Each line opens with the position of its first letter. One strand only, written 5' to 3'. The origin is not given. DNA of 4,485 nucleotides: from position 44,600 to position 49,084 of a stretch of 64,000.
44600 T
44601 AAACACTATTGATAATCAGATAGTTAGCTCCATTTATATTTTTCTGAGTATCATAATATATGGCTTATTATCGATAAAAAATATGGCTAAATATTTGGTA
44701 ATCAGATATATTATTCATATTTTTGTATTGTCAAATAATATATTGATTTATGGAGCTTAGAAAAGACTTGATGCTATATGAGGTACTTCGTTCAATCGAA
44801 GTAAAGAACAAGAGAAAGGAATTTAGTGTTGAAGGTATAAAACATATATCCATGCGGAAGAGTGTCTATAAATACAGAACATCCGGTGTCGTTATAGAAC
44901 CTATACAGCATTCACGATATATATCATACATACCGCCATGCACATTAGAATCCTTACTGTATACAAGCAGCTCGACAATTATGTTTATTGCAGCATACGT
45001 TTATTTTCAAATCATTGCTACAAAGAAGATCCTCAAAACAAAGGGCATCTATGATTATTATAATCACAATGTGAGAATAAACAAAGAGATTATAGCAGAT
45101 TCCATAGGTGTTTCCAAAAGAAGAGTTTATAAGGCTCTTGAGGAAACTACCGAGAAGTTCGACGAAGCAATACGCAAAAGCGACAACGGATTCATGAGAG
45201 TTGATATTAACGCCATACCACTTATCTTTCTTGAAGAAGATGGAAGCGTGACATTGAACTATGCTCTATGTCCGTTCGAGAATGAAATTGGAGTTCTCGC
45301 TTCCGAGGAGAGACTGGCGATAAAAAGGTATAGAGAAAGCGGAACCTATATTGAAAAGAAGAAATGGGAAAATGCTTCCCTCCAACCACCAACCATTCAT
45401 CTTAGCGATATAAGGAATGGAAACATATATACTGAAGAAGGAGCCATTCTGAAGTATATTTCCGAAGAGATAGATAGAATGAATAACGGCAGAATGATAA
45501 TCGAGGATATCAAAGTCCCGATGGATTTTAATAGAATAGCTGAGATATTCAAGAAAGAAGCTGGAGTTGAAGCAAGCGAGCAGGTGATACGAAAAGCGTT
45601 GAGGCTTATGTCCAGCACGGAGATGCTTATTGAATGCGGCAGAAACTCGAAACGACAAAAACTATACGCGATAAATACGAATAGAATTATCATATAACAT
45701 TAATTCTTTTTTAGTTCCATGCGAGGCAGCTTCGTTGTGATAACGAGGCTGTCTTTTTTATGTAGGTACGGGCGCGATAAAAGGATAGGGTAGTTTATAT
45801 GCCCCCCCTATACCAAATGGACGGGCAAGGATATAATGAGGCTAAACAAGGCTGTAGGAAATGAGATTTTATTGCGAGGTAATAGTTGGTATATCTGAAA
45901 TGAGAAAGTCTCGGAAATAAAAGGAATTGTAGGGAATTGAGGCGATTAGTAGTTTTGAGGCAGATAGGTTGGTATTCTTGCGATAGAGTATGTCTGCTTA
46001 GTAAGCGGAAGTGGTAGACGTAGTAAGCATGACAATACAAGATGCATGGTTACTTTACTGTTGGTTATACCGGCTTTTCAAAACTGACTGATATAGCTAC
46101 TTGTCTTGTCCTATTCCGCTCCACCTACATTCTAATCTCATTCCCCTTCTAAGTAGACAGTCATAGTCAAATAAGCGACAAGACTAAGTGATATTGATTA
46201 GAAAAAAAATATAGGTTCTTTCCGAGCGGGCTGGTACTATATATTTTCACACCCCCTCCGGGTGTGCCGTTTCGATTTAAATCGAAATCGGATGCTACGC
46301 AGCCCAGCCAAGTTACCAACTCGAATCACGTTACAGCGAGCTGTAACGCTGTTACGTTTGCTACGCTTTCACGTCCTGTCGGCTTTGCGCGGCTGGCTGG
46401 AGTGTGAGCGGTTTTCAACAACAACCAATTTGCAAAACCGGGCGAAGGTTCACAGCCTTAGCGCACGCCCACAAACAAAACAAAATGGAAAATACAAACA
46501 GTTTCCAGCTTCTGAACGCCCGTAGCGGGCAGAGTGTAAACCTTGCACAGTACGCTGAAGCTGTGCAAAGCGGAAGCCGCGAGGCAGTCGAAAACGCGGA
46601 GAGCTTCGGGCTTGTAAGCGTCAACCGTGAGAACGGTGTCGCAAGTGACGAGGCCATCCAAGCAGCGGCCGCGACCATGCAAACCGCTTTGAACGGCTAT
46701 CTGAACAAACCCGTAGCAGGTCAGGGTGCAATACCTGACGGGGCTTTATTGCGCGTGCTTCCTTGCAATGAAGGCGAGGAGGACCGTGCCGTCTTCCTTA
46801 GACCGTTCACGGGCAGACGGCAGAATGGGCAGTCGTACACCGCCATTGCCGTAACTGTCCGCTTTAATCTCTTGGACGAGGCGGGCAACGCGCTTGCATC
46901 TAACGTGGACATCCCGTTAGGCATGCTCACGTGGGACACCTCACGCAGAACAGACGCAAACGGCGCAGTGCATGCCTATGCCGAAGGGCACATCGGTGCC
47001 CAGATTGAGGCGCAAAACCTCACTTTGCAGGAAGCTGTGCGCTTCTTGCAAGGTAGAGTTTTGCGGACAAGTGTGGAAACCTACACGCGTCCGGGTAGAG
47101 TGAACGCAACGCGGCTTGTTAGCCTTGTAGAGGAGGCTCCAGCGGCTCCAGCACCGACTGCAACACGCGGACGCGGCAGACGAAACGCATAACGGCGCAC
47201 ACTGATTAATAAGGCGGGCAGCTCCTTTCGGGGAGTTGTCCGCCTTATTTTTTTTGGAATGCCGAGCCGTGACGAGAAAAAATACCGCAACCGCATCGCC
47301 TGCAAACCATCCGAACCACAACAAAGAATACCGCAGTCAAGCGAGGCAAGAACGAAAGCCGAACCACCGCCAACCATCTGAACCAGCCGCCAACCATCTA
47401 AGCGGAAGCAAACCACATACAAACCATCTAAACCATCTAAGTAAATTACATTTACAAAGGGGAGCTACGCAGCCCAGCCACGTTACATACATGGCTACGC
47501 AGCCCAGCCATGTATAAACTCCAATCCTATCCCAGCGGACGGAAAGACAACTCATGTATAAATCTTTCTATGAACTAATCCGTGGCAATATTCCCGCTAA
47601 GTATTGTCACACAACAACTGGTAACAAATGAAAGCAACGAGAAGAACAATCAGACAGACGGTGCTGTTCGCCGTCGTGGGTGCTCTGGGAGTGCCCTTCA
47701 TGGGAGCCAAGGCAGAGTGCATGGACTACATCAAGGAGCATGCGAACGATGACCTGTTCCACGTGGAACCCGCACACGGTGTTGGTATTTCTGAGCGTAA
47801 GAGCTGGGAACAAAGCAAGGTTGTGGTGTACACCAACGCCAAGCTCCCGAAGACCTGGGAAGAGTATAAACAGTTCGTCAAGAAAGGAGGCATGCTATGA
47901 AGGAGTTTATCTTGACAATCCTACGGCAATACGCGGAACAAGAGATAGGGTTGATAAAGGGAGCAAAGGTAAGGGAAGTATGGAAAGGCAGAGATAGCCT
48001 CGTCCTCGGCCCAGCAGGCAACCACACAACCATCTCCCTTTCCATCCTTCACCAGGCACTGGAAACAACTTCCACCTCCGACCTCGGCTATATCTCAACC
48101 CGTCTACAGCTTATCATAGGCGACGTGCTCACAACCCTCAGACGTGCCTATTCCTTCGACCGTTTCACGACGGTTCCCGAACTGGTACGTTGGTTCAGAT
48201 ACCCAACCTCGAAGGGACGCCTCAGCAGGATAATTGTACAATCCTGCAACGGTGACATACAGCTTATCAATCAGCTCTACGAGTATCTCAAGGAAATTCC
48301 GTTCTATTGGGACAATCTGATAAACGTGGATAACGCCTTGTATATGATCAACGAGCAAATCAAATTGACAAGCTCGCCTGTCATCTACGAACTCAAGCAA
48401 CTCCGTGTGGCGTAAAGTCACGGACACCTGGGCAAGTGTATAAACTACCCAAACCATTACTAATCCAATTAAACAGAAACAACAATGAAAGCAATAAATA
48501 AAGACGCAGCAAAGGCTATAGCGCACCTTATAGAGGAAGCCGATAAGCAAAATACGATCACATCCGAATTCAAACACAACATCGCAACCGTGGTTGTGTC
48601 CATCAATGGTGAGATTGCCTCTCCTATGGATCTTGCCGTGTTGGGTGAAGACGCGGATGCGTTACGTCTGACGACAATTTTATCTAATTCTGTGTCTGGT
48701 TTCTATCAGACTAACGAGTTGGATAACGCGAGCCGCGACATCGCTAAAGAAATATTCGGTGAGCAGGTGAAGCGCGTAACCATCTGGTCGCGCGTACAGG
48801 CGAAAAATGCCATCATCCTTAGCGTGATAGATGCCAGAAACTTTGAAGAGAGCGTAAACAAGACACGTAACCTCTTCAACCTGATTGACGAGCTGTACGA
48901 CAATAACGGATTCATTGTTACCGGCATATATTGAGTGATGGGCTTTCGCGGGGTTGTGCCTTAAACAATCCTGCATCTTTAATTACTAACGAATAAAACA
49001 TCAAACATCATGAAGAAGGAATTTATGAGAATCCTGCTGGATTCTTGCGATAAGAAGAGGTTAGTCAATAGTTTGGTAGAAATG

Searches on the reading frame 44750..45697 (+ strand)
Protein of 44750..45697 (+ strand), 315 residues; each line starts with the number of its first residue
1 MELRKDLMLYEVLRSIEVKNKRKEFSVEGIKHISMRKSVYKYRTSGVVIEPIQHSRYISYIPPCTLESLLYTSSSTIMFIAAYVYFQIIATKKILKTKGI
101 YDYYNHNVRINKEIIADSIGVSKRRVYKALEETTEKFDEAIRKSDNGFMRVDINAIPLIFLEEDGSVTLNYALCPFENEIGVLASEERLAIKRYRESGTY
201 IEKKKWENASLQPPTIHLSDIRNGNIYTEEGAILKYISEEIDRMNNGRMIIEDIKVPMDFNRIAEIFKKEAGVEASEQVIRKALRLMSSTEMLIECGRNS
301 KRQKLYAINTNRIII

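Call 46: search_protein_families(library=pfam, max_evalue=0.1, proteins=[window:44750-45697:+])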
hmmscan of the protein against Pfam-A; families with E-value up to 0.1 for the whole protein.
window:44750-45697:+ (315 aa): 3 families
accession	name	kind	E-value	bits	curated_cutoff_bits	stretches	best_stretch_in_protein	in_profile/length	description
PF20317.4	HTH_60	-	0.037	14.8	24.1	1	75-135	54-113/140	Helix-turn-helix domain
PF18289.6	HU-CCDC81_euk_2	-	0.047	14.2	26.1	0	108-146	3-41/75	CCDC81 eukaryotic HU domain 2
PF02319.26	E2F_TDP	-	0.1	12.8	25.7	0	97-129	9-43/65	E2F/DP family winged-helix DNA-binding domain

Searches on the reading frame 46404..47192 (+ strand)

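Call 46: search_protein_families(library=pfam, max_evalue=0.1, proteins=[window:46404-47192:+])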
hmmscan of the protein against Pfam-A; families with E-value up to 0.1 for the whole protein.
window:46404-47192:+ (262 aa): 1 family
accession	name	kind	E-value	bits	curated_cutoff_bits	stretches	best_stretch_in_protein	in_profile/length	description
PF13069.11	DUF3933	-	0.039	14.3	25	0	47-84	16-49/52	Protein of unknown function (DUF3933)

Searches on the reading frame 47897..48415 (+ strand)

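Call 12: search_protein_families(library=phrogs, proteins=[window:47897-48415:+])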
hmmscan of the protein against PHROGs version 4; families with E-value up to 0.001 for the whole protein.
window:47897-48415:+ (172 aa): 0 families

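Call 46: search_protein_families(library=pfam, max_evalue=0.1, proteins=[window:47897-48415:+])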
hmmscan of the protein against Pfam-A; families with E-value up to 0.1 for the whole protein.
window:47897-48415:+ (172 aa): 1 family
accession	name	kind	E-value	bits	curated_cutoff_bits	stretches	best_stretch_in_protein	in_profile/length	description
PF14481.13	Fimbrial_PilY2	-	0.049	13.7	25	1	139-168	18-47/75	Type 4 fimbrial biogenesis protein PilY2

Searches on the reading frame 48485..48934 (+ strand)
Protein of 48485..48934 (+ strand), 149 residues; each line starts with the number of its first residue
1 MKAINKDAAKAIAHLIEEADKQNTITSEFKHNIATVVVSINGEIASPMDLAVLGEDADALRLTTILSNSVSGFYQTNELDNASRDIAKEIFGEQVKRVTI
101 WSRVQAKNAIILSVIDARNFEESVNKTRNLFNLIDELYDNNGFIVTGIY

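Call 12: search_protein_families(library=phrogs, proteins=[window:48485-48934:+])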
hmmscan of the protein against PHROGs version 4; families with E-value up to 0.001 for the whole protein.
window:48485-48934:+ (149 aa): 0 families

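Call 46: search_protein_families(library=pfam, max_evalue=0.1, proteins=[window:48485-48934:+])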
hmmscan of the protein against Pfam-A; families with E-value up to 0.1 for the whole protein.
window:48485-48934:+ (149 aa): 1 family
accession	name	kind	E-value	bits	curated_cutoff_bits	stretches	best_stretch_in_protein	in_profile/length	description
PF05580.18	Peptidase_S55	-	0.054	13.9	25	1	7-121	27-135/210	SpoIVB peptidase S55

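Call 89: search_protein_families(library=padloc, max_evalue=0.01, proteins=[window:48485-48934:+])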
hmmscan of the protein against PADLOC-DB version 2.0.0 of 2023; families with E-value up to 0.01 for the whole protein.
window:48485-48934:+ (149 aa): 0 families
